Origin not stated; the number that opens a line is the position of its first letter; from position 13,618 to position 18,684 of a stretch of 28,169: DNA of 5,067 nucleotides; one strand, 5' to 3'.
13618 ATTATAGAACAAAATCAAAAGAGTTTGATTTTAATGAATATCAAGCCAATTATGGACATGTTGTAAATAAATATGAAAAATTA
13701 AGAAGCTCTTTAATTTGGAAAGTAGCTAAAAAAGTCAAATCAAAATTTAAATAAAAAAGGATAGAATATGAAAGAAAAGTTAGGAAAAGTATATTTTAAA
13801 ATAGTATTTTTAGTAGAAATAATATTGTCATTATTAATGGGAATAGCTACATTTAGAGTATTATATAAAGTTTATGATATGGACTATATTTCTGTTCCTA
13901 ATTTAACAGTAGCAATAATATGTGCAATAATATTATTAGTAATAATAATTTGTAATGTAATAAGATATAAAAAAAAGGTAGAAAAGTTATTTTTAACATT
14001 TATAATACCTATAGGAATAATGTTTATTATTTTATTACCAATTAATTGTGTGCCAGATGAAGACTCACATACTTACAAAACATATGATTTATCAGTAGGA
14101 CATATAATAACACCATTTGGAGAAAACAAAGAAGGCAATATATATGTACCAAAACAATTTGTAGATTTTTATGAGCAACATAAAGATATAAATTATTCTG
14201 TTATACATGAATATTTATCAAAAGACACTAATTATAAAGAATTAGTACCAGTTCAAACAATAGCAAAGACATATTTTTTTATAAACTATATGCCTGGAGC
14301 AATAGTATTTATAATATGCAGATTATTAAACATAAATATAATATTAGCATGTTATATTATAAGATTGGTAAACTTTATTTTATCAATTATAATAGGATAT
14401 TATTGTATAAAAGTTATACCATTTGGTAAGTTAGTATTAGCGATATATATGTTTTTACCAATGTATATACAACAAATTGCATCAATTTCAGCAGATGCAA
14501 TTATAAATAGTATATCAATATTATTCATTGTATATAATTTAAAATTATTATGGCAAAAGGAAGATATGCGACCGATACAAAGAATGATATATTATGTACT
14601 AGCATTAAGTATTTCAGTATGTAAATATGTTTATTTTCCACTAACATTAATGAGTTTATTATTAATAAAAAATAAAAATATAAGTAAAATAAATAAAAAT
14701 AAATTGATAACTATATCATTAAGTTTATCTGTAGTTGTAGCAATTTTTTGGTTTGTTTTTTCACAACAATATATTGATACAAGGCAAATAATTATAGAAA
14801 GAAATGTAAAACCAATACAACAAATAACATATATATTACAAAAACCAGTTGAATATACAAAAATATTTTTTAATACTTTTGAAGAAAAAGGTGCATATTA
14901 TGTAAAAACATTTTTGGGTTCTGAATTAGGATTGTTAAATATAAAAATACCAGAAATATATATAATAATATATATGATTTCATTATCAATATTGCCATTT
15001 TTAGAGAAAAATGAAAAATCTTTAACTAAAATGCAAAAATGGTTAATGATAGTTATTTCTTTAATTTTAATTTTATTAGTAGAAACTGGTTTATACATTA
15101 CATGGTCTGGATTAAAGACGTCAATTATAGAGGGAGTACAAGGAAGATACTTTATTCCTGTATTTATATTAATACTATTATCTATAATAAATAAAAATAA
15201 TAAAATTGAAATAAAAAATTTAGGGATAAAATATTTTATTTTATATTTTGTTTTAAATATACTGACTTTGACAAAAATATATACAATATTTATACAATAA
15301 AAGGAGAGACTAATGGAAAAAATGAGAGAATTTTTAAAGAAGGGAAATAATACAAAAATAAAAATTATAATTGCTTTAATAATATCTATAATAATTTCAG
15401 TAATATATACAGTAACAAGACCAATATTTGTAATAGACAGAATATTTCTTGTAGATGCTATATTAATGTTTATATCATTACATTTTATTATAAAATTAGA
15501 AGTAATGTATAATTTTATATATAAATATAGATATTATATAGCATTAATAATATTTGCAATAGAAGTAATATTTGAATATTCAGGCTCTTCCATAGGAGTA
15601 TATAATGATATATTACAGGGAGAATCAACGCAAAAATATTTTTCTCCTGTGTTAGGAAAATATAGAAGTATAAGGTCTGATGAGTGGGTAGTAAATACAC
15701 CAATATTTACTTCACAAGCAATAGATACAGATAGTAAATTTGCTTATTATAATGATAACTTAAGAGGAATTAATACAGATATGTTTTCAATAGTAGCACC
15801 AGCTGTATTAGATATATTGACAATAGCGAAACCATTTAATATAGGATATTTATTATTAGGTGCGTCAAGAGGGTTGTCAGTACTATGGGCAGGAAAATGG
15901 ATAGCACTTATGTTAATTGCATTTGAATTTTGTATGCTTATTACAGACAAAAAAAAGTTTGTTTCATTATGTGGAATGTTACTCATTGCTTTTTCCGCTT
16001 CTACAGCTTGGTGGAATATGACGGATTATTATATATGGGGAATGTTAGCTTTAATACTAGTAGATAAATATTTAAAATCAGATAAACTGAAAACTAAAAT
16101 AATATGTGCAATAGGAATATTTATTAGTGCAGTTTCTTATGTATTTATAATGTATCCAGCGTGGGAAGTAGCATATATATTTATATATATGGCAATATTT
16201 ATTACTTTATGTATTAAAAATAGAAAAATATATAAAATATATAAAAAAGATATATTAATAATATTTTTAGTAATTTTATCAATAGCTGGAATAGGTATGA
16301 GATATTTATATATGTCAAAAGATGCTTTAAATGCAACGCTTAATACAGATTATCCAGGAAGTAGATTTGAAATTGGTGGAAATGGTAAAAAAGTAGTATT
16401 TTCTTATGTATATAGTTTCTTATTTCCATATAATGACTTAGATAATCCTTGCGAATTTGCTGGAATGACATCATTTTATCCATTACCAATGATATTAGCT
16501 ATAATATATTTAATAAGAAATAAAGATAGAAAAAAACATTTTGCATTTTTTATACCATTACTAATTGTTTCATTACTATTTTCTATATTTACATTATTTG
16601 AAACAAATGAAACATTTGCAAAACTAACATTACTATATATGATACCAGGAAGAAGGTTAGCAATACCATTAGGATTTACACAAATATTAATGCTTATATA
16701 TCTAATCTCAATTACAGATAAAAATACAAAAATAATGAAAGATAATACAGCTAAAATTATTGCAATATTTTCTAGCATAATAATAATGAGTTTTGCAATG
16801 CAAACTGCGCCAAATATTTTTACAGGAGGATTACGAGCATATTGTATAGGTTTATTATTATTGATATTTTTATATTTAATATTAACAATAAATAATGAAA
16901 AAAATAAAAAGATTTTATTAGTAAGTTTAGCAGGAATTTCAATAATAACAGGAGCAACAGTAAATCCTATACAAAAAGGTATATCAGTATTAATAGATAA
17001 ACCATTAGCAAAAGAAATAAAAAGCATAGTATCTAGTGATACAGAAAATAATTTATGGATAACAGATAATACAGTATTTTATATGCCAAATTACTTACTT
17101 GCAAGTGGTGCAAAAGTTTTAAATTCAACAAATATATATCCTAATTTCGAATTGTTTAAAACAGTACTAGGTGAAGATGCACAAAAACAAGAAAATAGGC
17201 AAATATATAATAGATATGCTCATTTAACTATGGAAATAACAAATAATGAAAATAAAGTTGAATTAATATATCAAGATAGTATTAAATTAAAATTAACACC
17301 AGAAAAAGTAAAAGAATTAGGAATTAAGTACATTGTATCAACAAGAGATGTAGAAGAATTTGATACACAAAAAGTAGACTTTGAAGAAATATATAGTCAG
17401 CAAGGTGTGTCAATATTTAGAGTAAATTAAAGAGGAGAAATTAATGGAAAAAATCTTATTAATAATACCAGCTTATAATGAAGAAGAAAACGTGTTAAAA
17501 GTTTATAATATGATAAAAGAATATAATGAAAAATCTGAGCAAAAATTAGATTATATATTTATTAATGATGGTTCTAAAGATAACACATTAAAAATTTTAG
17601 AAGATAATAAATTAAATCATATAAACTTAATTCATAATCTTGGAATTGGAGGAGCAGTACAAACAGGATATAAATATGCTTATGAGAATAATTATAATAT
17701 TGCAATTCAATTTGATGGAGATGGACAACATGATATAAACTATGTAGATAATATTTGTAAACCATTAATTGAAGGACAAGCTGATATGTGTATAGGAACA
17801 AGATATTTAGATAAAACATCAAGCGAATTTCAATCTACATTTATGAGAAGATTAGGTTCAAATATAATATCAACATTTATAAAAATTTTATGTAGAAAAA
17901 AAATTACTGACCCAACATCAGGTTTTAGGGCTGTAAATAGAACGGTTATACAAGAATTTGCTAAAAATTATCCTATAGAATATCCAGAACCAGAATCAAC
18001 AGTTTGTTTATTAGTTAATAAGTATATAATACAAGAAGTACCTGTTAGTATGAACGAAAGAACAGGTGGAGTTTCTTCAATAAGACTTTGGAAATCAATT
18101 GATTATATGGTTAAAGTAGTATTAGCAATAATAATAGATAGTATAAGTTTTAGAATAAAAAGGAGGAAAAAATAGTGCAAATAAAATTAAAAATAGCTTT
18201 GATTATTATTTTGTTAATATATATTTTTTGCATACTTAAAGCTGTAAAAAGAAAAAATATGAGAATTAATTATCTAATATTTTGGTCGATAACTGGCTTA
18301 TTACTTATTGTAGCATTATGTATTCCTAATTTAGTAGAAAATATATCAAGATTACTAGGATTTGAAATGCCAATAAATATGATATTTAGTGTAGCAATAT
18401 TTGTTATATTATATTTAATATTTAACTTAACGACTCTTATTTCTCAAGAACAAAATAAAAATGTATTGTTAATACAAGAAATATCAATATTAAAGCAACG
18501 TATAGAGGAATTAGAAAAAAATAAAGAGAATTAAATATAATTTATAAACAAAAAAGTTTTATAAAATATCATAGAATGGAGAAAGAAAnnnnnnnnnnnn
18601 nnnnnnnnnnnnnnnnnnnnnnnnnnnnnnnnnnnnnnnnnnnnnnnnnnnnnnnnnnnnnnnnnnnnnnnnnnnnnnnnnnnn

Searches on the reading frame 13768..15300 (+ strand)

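Call 3: search_protein_families(library=pfam, proteins=[window:13768-15300:+], max_evalue=0.01)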
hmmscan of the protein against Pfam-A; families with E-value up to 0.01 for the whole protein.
window:13768-15300:+ (510 aa): 1 family
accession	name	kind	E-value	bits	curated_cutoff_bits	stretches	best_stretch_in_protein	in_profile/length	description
PF09913.15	DUF2142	-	2.1e-43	149.1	30.1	1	82-468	3-394/395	Predicted membrane protein (DUF2142)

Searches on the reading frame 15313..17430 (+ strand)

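Call 3: search_protein_families(library=pfam, proteins=[window:15313-17430:+], max_evalue=0.01)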
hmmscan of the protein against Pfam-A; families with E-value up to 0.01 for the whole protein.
window:15313-17430:+ (705 aa): 2 families
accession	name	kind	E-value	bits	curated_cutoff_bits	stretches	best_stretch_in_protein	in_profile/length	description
PF24677.1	DUF7657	-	7.3e-95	318.5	26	1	71-466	1-400/401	Domain of unknown function (DUF7657)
PF24672.1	DUF7654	-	2.7e-36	124.8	27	1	560-704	2-141/145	Domain of unknown function (DUF7654)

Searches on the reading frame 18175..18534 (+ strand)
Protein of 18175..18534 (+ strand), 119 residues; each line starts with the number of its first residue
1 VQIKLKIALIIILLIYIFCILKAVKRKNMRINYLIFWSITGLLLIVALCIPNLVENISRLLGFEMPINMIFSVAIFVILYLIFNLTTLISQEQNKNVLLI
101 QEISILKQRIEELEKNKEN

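Call 4: search_protein_families(library=pfam, proteins=[window:18175-18534:+], max_evalue=0.01)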
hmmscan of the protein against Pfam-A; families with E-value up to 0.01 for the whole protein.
window:18175-18534:+ (119 aa): 2 families
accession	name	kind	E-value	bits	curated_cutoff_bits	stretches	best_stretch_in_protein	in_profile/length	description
PF10066.14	DUF2304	-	6.7e-23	81.4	25.5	1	5-108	2-105/106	Uncharacterized conserved protein (DUF2304)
PF16166.10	TIC20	-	0.009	16.3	28.6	0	11-82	88-158/181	Chloroplast import apparatus Tic20-like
